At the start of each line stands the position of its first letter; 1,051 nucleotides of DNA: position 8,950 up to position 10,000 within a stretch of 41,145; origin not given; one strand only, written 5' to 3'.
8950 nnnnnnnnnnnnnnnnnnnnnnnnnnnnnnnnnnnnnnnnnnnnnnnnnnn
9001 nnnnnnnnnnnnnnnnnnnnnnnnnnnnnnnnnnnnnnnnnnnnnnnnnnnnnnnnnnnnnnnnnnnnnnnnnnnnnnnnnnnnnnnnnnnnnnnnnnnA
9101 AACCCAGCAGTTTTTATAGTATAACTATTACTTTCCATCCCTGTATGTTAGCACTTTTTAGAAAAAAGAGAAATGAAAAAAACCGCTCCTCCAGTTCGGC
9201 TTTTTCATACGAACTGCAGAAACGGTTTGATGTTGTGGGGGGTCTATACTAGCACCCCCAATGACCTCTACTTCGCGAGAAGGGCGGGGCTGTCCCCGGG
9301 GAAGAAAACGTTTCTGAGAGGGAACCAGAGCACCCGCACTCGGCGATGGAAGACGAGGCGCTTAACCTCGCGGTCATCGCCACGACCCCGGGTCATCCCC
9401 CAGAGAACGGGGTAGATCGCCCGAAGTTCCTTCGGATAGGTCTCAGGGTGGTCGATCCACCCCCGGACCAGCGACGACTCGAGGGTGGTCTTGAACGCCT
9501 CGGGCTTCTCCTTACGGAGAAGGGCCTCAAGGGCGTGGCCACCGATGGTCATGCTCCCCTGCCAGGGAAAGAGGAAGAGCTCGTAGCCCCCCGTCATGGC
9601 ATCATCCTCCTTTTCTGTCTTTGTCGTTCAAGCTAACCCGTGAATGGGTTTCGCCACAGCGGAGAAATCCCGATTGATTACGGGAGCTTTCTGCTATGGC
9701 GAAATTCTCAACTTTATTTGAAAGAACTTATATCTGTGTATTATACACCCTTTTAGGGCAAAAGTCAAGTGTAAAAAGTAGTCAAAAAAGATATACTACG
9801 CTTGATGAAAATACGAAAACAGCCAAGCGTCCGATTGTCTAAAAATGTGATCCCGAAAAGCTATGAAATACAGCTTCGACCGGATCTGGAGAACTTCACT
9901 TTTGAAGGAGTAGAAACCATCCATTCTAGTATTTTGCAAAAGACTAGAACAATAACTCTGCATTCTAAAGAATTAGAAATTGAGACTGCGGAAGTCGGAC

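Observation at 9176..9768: Self-contained GC-rich expression cassette (consensus promoter, structured 5' UTR, GC3-rich 109-aa ORF, terminator) between scpA and pepN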

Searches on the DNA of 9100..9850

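Call 7: search_rna_families(source=window, start=9100, end=9850, threshold=evalue, max_evalue=10, show_alignments=3)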
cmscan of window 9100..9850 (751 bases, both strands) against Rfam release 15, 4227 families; matches with E-value up to 10: 4.
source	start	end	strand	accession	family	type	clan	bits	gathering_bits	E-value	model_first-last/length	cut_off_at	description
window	9622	9732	-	RF02526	SSRC34_1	Gene; sRNA;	-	18.8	64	7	1-128/128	no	Streptococcus sRNA SSRC34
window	9179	9257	-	RF02985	ftsZ-DE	Gene; sRNA;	-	18.3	72.2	0.68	1-69/69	no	ftsZ-DE RNA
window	9646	9707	+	RF03377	mir-960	Gene; miRNA;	-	17.8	100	1.6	1-93/93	no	mir-960 microRNA precursor family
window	9568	9692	-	RF02394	sau-63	Gene; sRNA;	-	16.3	100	2.7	1-98/98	no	Staphylococcus sRNA sau-63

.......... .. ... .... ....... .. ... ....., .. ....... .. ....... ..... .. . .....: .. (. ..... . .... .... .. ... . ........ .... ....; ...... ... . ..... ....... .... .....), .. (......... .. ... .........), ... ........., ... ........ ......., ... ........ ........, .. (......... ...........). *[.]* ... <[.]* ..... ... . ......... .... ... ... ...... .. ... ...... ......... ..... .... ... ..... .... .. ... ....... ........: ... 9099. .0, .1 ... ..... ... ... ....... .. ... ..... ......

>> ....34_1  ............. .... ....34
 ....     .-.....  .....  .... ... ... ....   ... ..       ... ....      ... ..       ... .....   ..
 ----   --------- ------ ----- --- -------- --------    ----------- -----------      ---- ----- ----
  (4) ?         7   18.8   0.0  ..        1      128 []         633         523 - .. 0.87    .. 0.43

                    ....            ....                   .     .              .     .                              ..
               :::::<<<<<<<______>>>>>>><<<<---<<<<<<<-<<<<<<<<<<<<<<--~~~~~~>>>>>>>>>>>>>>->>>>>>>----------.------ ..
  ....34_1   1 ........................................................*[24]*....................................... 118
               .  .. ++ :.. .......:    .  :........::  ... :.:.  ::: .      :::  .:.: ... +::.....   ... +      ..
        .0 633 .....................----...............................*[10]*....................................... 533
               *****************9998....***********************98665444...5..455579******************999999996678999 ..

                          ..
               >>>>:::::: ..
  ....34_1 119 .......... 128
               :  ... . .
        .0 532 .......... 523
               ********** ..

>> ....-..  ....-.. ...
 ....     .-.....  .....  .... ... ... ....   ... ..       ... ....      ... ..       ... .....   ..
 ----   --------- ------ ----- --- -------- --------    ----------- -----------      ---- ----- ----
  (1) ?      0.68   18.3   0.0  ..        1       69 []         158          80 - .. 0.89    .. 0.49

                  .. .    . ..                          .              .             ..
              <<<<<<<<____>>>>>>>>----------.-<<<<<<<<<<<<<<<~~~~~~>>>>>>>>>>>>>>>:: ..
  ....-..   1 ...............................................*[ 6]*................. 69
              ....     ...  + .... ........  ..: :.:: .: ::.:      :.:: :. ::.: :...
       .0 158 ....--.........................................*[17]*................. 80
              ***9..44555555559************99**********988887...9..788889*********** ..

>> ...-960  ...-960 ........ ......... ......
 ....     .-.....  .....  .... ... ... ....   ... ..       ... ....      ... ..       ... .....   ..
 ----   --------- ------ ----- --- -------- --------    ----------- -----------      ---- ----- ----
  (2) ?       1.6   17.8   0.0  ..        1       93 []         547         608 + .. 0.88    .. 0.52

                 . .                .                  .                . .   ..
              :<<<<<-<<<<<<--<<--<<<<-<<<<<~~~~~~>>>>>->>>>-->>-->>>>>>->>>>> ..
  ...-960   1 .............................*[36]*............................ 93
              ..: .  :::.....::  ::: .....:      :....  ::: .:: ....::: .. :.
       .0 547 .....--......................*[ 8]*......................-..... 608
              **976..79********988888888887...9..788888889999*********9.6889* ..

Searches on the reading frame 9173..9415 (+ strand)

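Call 8: search_protein_families(library=pfam, proteins=[window:9173-9415:+], max_evalue=10)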
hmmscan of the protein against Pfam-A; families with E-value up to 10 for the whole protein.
window:9173-9415:+ (80 aa): 1 family
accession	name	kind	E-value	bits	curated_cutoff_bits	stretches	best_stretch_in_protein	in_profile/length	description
PF01642.28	MM_CoA_mutase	-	0.075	12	22.1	1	28-67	13-55/512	Methylmalonyl-CoA mutase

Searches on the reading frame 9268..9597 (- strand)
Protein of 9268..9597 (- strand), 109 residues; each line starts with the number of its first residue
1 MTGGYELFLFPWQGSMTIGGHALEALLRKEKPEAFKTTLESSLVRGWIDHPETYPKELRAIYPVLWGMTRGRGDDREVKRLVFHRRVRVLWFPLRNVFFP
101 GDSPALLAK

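Call 8: search_protein_families(library=pfam, proteins=[window:9268-9597:-], max_evalue=10)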
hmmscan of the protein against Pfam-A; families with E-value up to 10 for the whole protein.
window:9268-9597:- (109 aa): 0 families

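Call 10: find_homologous_proteins(query=window:9268-9597:-, max_evalue=1)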
Query window:9268-9597:- (109 aa): 1 proteins with E <= 1 among 6 candidates.
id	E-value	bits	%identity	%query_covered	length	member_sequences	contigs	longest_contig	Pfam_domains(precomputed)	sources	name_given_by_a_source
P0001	2.4e-69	249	100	100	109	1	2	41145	-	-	-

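Call 40: search_protein_representatives(protein=window:9268-9597:-)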
Query: 109 residues. Proteins with E-value up to 0.001 (for the whole library): 50; up to 1e-10: 9; up to 1e-30: 1. The best 50 are listed.
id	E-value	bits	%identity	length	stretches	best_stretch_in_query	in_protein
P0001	7.6e-70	248.7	100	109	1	1-109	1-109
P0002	3.3e-18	82.2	50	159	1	1-108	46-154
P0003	1.6e-12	63.8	53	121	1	14-70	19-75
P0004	2.1e-12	63.5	42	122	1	5-108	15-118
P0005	5.0e-12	62.2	43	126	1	2-109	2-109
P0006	6.2e-11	58.7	42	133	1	5-107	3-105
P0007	8.5e-11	58.3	46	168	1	4-82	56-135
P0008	9.3e-11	58.2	42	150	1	3-107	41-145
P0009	9.3e-11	58.2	38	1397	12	31-56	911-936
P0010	1.7e-10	57.3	42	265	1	17-108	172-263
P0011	1.0e-08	51.6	44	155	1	20-108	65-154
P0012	1.2e-08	51.3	42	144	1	5-109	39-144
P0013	1.2e-08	51.3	39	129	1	4-106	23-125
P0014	2.3e-08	50.4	42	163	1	5-107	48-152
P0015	2.6e-08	50.3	42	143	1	35-108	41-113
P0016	3.9e-08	49.7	40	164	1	4-108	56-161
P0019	3.6e-07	46.6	40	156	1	5-108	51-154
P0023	1.2e-06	44.9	38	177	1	4-108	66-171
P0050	4.9e-04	36.5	38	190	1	4-107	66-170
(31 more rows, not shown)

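Call 41: find_related_loci(query=window:9268-9597:-, collection=genome_contigs, flank=3000)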
Query window:9268-9597:- (109 aa) in genome_contigs; peptide patterns used: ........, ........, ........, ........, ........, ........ (x = any residue, [..] = any of these).
113 stretches matched a pattern, but none encodes a relative of the query by tblastn (E <= 1e-3).

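Call 43: search_protein_families(library=pfam, proteins=[P0002, P0004, P0005, P0006, P0008, P0010, P0012, P0016, P0023, P0050], max_evalue=1)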
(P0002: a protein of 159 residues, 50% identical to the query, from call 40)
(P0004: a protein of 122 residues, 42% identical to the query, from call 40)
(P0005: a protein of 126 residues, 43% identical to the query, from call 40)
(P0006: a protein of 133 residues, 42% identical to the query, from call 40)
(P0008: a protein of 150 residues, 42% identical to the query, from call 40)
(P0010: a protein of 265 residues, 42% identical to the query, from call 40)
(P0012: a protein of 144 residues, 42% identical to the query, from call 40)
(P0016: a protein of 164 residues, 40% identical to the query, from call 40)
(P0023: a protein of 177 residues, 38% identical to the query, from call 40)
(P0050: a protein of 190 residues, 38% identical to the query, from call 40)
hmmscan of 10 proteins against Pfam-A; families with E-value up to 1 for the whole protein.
P0002 (159 aa): 0 families

P0004 (122 aa): 0 families

P0005 (126 aa): 0 families

P0006 (133 aa): 1 family
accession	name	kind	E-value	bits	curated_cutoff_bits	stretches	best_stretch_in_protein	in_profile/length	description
PF14848.11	HU-DNA_bdg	-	0.049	14.1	30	1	7-47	11-51/124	DNA-binding domain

P0008 (150 aa): 0 families

P0010 (265 aa): 2 families
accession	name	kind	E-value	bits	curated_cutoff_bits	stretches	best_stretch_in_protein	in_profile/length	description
PF01025.24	GrpE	-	0.018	15.2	25.8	1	83-178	10-96/165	GrpE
PF01920.25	Prefoldin_2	-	0.29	11.6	27.6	1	87-149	8-70/106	Prefoldin subunit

P0012 (144 aa): 0 families

P0016 (164 aa): 0 families

P0023 (177 aa): 0 families

P0050 (190 aa): 0 families

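Call 45: find_encoding_contigs(protein=P0002, flank=5000, max_places=4)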
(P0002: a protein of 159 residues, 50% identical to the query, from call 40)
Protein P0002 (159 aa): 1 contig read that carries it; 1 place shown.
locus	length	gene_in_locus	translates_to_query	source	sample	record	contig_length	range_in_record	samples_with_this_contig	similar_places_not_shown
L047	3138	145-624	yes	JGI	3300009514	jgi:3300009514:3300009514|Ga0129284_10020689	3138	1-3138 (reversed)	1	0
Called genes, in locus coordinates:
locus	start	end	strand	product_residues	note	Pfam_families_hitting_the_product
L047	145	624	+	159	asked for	-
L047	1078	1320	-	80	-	PF22296:bAvd (weak)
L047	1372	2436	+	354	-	PF00078:RVT_1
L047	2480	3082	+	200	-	PF00334:NDK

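Call 46: find_encoding_contigs(protein=P0014, flank=5000, max_places=4)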
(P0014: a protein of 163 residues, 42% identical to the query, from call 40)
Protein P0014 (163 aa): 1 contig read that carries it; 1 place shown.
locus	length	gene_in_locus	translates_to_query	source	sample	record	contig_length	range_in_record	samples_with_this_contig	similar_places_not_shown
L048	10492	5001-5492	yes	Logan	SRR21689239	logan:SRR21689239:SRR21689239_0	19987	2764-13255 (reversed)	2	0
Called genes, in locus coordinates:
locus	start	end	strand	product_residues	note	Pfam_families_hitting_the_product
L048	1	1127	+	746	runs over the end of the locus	PF00005:ABC_tran (faint), PF02463:SMC_N, PF13175:AAA_15, PF13476:AAA_23, PF13304:AAA_21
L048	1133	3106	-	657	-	PF08206:OB_RNB, PF17849:OB_Dis3, PF17876:CSD2, PF00773:RNB, PF00575:S1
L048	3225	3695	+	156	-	PF00886:Ribosomal_S16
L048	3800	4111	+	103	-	PF13083:KH_KhpA-B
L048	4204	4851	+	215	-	PF01746:tRNA_m1G_MT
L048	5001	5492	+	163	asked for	-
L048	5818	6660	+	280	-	PF03631:Virul_fac_BrkB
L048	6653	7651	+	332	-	PF00571:CBS, PF01769:MgtE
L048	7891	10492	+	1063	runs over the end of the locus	PF04563:RNA_pol_Rpb2_1, PF04561:RNA_pol_Rpb2_2, PF04565:RNA_pol_Rpb2_3, PF10385:RNA_pol_Rpb2_45, PF00562:RNA_pol_Rpb2_6, PF04560:RNA_pol_Rpb2_7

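Call 52: find_encoding_contigs(protein=P0004, flank=4000, max_places=3)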
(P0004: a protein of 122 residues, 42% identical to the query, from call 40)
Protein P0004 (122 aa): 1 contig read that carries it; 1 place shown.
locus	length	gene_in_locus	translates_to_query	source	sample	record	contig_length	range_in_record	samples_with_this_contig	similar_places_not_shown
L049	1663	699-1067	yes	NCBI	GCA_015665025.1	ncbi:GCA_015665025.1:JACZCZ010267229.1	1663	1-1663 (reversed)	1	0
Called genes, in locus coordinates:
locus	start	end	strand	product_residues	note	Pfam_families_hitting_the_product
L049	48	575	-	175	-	PF20772:TACO1_YebC_N, PF01709:Transcrip_reg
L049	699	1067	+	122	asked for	-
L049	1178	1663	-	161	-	?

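Call 53: find_encoding_contigs(protein=P0005, flank=4000, max_places=3)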
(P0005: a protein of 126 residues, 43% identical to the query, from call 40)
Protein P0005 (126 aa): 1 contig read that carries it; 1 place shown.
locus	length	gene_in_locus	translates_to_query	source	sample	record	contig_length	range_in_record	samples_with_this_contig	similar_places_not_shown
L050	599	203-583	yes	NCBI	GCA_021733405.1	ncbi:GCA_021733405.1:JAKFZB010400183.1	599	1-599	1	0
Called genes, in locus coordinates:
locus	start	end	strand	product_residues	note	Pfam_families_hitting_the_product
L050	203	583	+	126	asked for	-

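Call 58: find_related_loci(query=A2, collection=genome_contigs, flank=4000)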
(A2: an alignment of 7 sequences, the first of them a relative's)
Query A2 (109 aa) in genome_contigs; peptide patterns used: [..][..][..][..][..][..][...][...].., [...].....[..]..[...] (x = any residue, [..] = any of these).
100 stretches matched a pattern; 8 encode a relative of the query (tblastn E <= 1e-3); 8 distinct loci.
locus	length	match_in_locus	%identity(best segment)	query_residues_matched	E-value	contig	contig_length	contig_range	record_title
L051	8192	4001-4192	55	5-67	3e-20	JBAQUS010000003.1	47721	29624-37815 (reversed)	MAG: Minisyncoccia bacterium isolate MFD03283_ilm_asm_bin6 k127_144360, whole genome shotgun sequence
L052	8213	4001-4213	48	3-73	1e-16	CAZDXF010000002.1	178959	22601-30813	MAG TPA_asm: uncultured Candidatus Saccharibacteria bacterium isolate SRP329715_co1_365 genome assembly, contig: NODE_61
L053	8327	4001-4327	41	1-108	5e-14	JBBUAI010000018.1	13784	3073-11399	MAG: Patescibacteria group bacterium isolate H51-bin080_1 H51_bin080_1_000000000018, whole genome shotgun sequence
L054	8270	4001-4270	39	4-91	9e-13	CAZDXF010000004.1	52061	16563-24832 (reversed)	MAG TPA_asm: uncultured Candidatus Saccharibacteria bacterium isolate SRP329715_co1_365 genome assembly, contig: NODE_75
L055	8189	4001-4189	46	4-66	2e-12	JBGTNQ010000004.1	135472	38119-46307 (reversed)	MAG: Candidatus Paceibacteria bacterium isolate JTS-RE391 k141_2236926, whole genome shotgun sequence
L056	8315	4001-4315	37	5-108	3e-11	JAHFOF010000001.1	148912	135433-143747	MAG: bacterium isolate nzgw498 NODE_130_length_148913_cov_4.435279, whole genome shotgun sequence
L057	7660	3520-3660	34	25-71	7e-5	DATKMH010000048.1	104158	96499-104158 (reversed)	MAG TPA_asm: Terracidiphilus sp. isolate SMAG_U14706 k141_3073292, whole genome shotgun sequence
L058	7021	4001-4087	52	44-71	8e-5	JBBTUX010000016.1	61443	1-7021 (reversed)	MAG: Patescibacteria group bacterium isolate H41-bin038_1 H41_bin038_1_000000000016, whole genome shotgun sequence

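Call 83: predict_structure(alignment_id=A1)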
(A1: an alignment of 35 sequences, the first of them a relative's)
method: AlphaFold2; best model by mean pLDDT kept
length: 109 residues; sequences in the alignment: 35
mean_pLDDT: 93.5   pTM: 0.84
mean pLDDT of the five models: 93.5, 92.8, 92.6, 91.6, 90.2
residues with pLDDT >= 90: 93; 70-90: 14; 50-70: 1; < 50: 1
segments of 3 or more residues with pLDDT < 50: none
pLDDT, mean of each block of 10 residues (from residue 1): 83 90 96 96 96 96 96 93 97 93 93
secondary structure, 60 per line:
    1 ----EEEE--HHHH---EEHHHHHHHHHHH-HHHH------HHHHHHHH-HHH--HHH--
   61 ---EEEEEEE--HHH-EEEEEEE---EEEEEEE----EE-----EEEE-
elements in order: E5-8 H11-14 H20-30 H32-35 H42-49 E64-70 E77-83 E87-93 E105-108

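Call 87: fold_search(model_id=the predicted structure, library=pdb)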
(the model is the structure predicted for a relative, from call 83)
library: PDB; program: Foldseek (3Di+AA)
matches with E <= 10: 217; with E <= 0.001: 0
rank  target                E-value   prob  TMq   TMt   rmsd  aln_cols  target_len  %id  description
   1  3wbq_A                1.0e+00  0.30  0.50  0.44   4.8       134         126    7  Crystal structure of carbohydrate recognition domain of Blood Dendritic Cell Antigen-2 (BDCA2) lectin (crystal form-2) (released 2013-12-25)
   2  6izo_B                1.0e+00  0.10  0.22  0.08  10.8        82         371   15  Crystal structure of DNA polymerase sliding clamp from Caulobacter crescentus (released 2019-11-27)
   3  3en8                  1.3e+00  0.06  0.19  0.17   9.6        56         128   14  Crystal structure of NTF-2 like protein of unknown function (YP_553245.1) from BURKHOLDERIA XENOVORANS LB400 at 1.85 A r (released 2008-10-07)
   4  6muv_F                1.3e+00  0.04  0.18  0.11  14.9       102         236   12  The structure of the Plasmodium falciparum 20S proteasome in complex with two PA28 activators (released 2019-08-07)
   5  5wce_A                1.4e+00  0.03  0.17  0.07  12.8       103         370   12  Caulobacter crescentus pol III beta (released 2017-07-26)
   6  6mux_T                1.7e+00  0.02  0.18  0.10  14.2       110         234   11  The structure of the Plasmodium falciparum 20S proteasome in complex with one PA28 activator (released 2019-08-07)
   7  3wbr_D                1.8e+00  0.14  0.45  0.41   8.5       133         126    8  Crystal structure of carbohydrate recognition domain of Blood Dendritic Cell Antigen-2 (BDCA2) lectin (crystal form-3) (released 2013-12-25)
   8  5b0o_C                1.8e+00  0.02  0.15  0.05   9.1        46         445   22  Structure of the FliH-FliI complex (released 2016-03-23)
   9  5tpj                  1.9e+00  0.06  0.22  0.20   9.2        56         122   12  Crystal structure of a de novo designed protein with curved beta-sheet (released 2017-01-25)
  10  2r6g_B                1.9e+00  0.05  0.21  0.08   9.4        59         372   10  The Crystal Structure of the E. coli Maltose Transporter (released 2007-11-27)
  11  6mux_F                1.9e+00  0.03  0.18  0.10  14.7       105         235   13  The structure of the Plasmodium falciparum 20S proteasome in complex with one PA28 activator (released 2019-08-07)
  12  8a22_An               2.0e+00  0.10  0.24  0.17   4.4        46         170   20  Structure of the mitochondrial ribosome from Polytomella magna (released 2022-11-16)
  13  3wbp_B                2.3e+00  0.13  0.47  0.42   5.2       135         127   10  Crystal structure of carbohydrate recognition domain of Blood Dendritic Cell Antigen-2 (BDCA2) lectin (crystal form-1) (released 2013-12-25)
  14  7r5a_A                2.3e+00  0.06  0.24  0.26  10.1        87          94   10  Vibrio cholera ParD2:ParE2 antitoxin:toxin complex (released 2022-04-27)
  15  3wbq_B                2.4e+00  0.11  0.42  0.38   6.3       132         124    8  Crystal structure of carbohydrate recognition domain of Blood Dendritic Cell Antigen-2 (BDCA2) lectin (crystal form-2) (released 2013-12-25)
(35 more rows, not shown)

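Call 89: search_solved_structures(query=A1, max_evalue=10)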
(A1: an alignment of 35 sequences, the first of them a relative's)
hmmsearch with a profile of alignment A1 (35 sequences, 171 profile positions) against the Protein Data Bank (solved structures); distinct sequences matched with E-value up to 10: 3.
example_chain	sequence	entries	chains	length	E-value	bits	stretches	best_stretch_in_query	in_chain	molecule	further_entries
8cv8_A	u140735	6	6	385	0.26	14.3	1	45-104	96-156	Hyoscyamine 6-beta-hydroxylase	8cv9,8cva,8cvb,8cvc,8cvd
8cve_A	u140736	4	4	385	0.26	14.3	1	45-104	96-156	Hyoscyamine 6-beta-hydroxylase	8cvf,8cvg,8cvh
8boq_A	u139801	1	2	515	1.2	12.1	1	79-114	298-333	Nitrogenase protein alpha chain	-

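Call 91: fold_search(model_id=the predicted structure, library=viral)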
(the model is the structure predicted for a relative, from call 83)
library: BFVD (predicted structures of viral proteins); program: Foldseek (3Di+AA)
matches with E <= 10: 420; with E <= 0.001: 0
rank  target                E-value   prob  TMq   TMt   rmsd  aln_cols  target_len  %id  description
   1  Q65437                4.4e-01  0.06  0.19  0.19  14.4       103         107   10  ORF R4 [Beet severe curly top virus - Cfh]
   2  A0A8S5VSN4            5.0e-01  0.10  0.25  0.13  12.2        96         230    9  (no name in the UniProt tables at hand)
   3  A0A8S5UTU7            5.7e-01  0.08  0.22  0.10  12.4       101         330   11  Uncharacterized protein [Myoviridae sp. ctYA416]
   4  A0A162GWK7            6.5e-01  0.08  0.23  0.11  14.9       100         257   10  Uncharacterized protein [Mocis latipes granulovirus]
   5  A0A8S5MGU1            6.9e-01  0.08  0.20  0.19  11.0        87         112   10  Uncharacterized protein [Siphoviridae sp. ctcfw7]
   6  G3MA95                7.3e-01  0.07  0.22  0.14   9.9       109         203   14  Gp354 [Bacillus phage G]
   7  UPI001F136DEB         7.3e-01  0.06  0.17  0.16  10.1        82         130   17  (no name look-up for this kind of identifier)
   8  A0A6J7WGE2            7.8e-01  0.06  0.18  0.20  18.7        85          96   12  Uncharacterized protein [uncultured Caudovirales phage]
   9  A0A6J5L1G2            7.8e-01  0.04  0.18  0.19  14.8       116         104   13  Uncharacterized protein [uncultured Caudovirales phage]
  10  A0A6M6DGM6            8.3e-01  0.03  0.17  0.12  18.7       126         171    6  (no name in the UniProt tables at hand)
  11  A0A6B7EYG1            8.8e-01  0.09  0.25  0.17  13.5        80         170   14  (no name in the UniProt tables at hand)
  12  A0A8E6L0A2            8.8e-01  0.06  0.20  0.13  14.7       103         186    9  (no name in the UniProt tables at hand)
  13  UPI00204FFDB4         1.1e+00  0.05  0.21  0.19  10.7        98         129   14  (no name look-up for this kind of identifier)
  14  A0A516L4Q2            1.2e+00  0.06  0.18  0.22  13.7        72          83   19  (no name in the UniProt tables at hand)
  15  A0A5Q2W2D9            1.2e+00  0.03  0.16  0.11  12.7        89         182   12  (no name in the UniProt tables at hand)
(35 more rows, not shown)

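Call 98: find_related_loci(query=window:9268-9597:-, collection=metagenome_contigs, flank=3000)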
Query window:9268-9597:- (109 aa) in metagenome_contigs; peptide patterns used: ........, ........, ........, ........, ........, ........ (x = any residue, [..] = any of these).
193 stretches matched a pattern, but none encodes a relative of the query by tblastn (E <= 1e-3).

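Call 99: find_related_loci(query=A2, collection=metagenome_contigs, flank=3000)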
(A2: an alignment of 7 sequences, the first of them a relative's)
Query A2 (109 aa) in metagenome_contigs; peptide patterns used: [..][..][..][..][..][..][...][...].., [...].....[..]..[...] (x = any residue, [..] = any of these).
138 stretches matched a pattern; 15 encode a relative of the query (tblastn E <= 1e-3); 15 distinct loci.
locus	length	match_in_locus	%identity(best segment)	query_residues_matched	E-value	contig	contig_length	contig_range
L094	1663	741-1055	41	5-109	1e-18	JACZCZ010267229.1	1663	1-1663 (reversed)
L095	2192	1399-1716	40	4-108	2e-16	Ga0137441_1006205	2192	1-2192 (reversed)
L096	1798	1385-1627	44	5-84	1e-14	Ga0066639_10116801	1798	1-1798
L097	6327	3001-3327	41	1-108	4e-14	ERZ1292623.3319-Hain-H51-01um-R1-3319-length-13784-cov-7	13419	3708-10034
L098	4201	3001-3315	40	5-108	6e-14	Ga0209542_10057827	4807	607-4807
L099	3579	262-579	39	4-108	2e-13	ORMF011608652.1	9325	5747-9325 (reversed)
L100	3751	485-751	44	5-91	7e-13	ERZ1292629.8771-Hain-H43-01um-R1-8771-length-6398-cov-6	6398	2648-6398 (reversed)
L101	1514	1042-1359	41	4-108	1e-12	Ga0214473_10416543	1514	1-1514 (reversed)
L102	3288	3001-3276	38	5-94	1e-11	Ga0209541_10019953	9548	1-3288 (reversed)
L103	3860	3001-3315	30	4-107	2e-11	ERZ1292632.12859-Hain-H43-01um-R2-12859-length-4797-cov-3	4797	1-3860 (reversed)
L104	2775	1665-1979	30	4-107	2e-11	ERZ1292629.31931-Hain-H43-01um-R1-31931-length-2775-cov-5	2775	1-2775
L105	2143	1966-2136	42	4-59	1e-8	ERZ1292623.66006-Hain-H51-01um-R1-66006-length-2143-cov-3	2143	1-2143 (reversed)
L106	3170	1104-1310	39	4-70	3e-8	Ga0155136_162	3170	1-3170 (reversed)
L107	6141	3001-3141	34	25-71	6e-5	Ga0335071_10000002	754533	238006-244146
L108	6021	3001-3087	52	44-71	7e-5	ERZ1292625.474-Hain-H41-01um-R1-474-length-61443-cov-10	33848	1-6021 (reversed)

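Call 101: search_protein_families(library=ncbifam, proteins=[window:9268-9597:-, P0002, P0016, P0014], max_evalue=1)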
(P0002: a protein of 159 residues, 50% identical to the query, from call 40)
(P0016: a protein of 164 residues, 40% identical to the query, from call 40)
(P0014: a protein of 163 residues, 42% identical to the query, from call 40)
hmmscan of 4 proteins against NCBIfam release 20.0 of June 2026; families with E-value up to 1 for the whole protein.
window:9268-9597:- (109 aa): 0 families

P0002 (159 aa): 0 families

P0016 (164 aa): 0 families

P0014 (163 aa): 0 families

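Call 102: search_protein_families(library=phrogs, proteins=[window:9268-9597:-, P0002, P0016, P0014], max_evalue=1)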
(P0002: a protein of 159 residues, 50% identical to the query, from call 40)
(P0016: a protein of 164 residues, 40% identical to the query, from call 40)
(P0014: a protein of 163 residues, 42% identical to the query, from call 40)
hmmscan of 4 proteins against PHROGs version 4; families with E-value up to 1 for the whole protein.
window:9268-9597:- (109 aa): 0 families

P0002 (159 aa): 0 families

P0016 (164 aa): 1 family
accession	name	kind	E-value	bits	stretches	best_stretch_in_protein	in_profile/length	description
phrog_12652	-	unknown function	0.17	13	1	87-122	8-43/90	-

P0014 (163 aa): 0 families

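Call 103: list_cluster_members(proteins=[P0004, P0005, P0016, P0008, P0019])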
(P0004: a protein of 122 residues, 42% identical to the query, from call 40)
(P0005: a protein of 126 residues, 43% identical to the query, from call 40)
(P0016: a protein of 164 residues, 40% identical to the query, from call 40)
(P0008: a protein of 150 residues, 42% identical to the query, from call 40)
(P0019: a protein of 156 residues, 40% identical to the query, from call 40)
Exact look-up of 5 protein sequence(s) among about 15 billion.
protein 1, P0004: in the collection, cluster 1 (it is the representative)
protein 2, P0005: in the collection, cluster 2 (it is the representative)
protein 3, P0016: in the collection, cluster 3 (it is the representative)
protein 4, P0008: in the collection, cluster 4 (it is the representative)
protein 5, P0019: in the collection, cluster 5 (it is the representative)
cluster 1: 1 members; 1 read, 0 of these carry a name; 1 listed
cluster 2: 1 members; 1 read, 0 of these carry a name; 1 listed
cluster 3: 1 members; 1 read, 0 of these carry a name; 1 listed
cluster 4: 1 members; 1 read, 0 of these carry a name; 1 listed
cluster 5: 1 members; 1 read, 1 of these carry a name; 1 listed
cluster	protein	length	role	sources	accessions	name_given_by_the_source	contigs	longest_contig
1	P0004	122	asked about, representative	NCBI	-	-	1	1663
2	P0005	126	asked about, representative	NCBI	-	-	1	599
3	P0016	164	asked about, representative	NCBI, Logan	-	-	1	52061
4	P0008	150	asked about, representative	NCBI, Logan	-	-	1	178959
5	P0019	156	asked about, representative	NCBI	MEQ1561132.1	MAG: hypothetical protein ABL899_00250 [Nitrospira sp.]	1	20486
